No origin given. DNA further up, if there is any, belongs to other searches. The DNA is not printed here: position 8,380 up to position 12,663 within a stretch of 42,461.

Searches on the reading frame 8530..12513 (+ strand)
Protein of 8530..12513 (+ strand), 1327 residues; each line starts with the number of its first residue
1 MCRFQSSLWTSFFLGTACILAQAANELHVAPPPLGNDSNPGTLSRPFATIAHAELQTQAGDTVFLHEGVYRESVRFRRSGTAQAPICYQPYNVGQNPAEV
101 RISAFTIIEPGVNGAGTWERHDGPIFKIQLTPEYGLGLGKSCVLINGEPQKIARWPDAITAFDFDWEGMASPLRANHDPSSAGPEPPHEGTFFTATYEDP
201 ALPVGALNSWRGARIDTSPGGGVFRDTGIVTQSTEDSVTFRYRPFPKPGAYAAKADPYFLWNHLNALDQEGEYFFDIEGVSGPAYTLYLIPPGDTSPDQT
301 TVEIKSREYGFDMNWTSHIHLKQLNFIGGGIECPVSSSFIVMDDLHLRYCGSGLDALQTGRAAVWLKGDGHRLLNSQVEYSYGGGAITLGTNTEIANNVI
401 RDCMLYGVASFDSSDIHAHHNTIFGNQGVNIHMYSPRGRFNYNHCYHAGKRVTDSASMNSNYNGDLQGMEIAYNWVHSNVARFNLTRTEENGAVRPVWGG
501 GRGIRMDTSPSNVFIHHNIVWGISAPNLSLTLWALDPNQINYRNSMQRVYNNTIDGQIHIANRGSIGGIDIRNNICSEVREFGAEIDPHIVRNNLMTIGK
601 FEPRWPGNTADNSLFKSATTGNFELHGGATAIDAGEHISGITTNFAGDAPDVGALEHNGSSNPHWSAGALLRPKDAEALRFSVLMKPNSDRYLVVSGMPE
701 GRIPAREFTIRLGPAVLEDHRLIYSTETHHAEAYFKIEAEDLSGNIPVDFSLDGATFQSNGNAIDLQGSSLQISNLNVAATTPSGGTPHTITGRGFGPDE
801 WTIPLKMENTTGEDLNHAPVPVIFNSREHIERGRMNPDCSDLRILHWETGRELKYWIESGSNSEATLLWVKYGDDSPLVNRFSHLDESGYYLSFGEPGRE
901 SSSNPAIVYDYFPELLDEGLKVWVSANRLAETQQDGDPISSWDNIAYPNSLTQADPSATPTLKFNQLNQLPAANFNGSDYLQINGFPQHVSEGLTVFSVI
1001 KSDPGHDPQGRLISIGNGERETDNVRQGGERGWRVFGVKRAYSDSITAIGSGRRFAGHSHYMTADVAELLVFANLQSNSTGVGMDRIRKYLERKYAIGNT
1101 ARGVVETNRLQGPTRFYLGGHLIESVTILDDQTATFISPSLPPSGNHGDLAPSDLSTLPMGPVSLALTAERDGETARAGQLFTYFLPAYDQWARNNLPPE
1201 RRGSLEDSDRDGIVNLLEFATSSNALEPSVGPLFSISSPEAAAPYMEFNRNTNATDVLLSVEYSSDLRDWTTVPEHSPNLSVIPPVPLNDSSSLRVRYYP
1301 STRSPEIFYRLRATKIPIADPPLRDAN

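Call 23: search_protein_families(library=pfam, proteins=[window:8530-12513:+])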
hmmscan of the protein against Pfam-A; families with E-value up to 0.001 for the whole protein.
window:8530-12513:+ (1327 aa): 3 families
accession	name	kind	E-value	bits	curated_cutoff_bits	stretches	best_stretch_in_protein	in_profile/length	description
PF07602.17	DUF1565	-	6.1e-06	26.2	20.3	0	35-73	3-41/257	Protein of unknown function (DUF1565)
PF13229.12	Beta_helix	-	8.6e-06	25.9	25.9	1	360-518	22-156/158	Right handed beta helix region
PF10102.14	DUF2341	-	9.5e-06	26.4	23.4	1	838-916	1-72/84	Domain of unknown function (DUF2341)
